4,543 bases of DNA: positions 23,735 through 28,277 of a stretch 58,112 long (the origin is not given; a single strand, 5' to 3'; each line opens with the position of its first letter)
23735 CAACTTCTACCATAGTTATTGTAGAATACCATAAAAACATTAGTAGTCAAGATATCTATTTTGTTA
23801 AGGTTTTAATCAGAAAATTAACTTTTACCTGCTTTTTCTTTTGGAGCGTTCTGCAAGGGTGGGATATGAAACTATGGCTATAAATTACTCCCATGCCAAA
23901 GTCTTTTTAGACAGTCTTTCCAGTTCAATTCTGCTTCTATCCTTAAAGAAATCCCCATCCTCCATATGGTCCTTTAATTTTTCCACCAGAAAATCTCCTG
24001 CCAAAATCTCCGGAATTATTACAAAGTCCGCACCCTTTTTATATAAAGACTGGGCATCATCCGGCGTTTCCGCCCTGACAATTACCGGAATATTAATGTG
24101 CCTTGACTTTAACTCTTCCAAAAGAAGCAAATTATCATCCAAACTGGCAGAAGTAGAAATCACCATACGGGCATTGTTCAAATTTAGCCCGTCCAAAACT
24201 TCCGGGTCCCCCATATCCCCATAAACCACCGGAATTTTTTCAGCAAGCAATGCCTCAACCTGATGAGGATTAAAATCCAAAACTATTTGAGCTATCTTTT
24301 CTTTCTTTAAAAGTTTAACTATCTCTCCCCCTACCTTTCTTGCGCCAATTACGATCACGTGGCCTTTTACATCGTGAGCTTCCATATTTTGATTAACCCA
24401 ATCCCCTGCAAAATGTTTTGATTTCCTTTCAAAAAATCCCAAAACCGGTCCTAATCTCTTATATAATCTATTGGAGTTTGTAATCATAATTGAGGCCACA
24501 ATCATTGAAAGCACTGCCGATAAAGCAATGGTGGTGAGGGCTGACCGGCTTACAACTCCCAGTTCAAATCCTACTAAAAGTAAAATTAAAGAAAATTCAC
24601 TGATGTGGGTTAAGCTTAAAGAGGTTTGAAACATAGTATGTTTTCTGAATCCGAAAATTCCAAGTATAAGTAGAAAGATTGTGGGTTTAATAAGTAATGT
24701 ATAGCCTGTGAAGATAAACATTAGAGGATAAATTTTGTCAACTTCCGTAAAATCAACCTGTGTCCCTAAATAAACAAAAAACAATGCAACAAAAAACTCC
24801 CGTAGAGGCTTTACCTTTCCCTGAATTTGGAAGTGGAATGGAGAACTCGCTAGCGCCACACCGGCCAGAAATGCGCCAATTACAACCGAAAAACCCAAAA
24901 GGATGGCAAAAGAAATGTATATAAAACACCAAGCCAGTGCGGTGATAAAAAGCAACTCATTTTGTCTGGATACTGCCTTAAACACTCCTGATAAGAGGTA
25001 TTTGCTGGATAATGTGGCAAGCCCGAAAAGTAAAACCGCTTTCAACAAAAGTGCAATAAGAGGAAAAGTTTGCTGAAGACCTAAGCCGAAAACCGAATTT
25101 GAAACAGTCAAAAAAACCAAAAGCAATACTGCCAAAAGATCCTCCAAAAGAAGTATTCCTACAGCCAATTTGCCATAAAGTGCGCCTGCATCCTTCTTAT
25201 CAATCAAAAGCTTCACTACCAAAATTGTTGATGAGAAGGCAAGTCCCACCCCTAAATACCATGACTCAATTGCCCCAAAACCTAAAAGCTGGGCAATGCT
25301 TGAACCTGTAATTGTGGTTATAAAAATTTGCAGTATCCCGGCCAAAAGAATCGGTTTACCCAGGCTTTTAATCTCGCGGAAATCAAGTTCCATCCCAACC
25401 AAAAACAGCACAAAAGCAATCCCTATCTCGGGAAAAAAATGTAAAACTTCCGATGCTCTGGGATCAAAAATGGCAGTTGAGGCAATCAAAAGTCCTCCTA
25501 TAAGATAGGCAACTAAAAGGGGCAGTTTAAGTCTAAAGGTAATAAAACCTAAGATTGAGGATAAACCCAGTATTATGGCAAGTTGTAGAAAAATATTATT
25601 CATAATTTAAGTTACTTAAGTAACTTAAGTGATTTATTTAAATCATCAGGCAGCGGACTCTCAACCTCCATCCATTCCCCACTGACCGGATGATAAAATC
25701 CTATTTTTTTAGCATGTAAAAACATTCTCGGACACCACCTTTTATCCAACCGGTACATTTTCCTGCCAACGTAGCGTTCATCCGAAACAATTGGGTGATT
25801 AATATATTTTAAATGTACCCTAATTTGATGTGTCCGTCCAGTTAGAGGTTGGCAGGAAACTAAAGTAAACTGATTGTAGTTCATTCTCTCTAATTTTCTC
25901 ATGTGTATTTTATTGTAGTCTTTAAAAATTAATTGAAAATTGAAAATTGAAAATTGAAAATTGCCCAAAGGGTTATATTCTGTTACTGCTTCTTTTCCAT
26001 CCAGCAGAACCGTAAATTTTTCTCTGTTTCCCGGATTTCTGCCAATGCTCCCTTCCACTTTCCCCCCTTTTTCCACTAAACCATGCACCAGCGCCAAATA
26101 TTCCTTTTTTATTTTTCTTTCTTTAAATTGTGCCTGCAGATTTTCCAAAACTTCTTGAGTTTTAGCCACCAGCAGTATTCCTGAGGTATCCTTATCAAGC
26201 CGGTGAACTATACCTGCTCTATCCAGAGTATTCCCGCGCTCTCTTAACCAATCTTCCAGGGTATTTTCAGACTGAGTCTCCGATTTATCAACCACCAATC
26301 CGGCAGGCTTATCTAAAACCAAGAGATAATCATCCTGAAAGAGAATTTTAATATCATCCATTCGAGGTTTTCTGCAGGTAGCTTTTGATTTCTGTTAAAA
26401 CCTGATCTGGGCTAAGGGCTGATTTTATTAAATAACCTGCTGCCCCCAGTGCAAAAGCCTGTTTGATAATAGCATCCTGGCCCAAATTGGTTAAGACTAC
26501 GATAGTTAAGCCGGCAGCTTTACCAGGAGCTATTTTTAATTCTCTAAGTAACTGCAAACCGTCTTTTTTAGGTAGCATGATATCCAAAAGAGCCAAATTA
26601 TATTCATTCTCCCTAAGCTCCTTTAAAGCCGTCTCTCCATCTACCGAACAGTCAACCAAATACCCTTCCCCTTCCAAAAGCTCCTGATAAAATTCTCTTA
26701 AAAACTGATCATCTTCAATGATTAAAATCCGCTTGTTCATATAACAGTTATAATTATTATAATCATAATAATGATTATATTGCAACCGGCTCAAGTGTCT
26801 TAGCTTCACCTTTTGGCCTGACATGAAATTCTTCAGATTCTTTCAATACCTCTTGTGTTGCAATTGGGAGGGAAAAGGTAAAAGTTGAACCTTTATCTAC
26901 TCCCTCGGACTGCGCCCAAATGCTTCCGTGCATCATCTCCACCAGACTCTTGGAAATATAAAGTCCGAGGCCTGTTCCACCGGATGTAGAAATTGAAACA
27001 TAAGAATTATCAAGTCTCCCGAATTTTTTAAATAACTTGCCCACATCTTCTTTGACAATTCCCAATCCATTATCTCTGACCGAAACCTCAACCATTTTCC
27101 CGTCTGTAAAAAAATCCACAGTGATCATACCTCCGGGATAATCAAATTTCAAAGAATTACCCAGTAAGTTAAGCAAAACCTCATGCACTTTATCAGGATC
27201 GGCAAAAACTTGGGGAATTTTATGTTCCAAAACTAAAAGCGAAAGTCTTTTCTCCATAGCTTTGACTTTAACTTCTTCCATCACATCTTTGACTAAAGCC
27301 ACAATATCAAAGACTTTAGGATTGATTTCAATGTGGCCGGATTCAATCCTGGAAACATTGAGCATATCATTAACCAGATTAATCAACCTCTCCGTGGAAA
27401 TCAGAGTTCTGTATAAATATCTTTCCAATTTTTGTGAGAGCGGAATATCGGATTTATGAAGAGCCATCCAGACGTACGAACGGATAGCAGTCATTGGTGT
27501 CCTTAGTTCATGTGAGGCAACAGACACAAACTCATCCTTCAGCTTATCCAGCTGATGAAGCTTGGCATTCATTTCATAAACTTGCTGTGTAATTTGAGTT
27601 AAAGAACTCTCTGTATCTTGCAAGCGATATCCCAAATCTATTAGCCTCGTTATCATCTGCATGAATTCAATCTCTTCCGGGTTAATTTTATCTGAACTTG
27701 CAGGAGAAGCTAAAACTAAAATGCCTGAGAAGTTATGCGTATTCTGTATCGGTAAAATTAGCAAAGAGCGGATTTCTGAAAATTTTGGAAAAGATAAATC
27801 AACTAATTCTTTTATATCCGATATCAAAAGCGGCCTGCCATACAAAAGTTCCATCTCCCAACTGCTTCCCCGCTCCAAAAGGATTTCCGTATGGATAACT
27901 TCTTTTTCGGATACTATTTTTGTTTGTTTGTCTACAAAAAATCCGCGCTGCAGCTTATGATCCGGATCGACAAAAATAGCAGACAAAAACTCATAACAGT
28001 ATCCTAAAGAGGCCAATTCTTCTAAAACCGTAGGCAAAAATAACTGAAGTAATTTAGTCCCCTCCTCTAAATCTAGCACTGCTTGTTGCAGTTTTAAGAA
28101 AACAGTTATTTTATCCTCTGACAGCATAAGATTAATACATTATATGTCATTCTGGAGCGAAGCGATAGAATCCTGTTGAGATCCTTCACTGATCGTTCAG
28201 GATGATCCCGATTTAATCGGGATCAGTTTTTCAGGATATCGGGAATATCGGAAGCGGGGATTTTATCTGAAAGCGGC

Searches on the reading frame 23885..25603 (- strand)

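Call 93: search_protein_families(library=pfam, proteins=[window:23885-25603:-], max_evalue=0.00001)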
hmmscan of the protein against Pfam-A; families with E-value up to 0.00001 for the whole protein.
window:23885-25603:- (572 aa): 2 families
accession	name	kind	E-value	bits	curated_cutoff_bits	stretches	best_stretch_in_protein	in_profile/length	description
PF00999.27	Na_H_Exchanger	-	2.4e-48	165.4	26.2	1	17-375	6-370/375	Sodium/hydrogen exchanger, transmembrane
PF02254.24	TrkA_N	-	7.9e-23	81.4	23.8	1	416-531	1-116/116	TrkA-N domain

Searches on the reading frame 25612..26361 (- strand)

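Call 93: search_protein_families(library=pfam, proteins=[window:25612-26361:-], max_evalue=0.00001)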
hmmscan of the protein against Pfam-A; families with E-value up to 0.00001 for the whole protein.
window:25612-26361:- (249 aa): 1 family
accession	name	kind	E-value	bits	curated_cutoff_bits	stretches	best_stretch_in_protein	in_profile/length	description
PF00849.27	PseudoU_synth_2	-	2.1e-35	122.6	26.8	1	12-185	1-151/152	RNA pseudouridylate synthase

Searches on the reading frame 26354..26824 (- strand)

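Call 93: search_protein_families(library=pfam, proteins=[window:26354-26824:-], max_evalue=0.00001)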
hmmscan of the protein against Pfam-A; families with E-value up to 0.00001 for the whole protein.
window:26354-26824:- (156 aa): 1 family
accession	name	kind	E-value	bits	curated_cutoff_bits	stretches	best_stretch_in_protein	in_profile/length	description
PF00072.30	Response_reg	-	5.1e-21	75.4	30.2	1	33-144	1-108/111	Response regulator receiver domain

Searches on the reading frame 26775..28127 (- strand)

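Call 93: search_protein_families(library=pfam, proteins=[window:26775-28127:-], max_evalue=0.00001)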
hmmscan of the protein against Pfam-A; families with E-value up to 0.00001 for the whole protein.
window:26775-28127:- (450 aa): 3 families
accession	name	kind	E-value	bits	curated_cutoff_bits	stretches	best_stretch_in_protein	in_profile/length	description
PF02518.31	HATPase_c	-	1.1e-25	90.7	26.4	1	310-423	2-110/111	Histidine kinase-, DNA gyrase B-, and HSP90-like ATPase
PF00512.31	HisKA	-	1.9e-16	60.3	26.9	1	197-264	2-66/66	His Kinase A (phospho-acceptor) domain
PF01590.32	GAF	-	8e-06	26.9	22.4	0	93-163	58-129/133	GAF domain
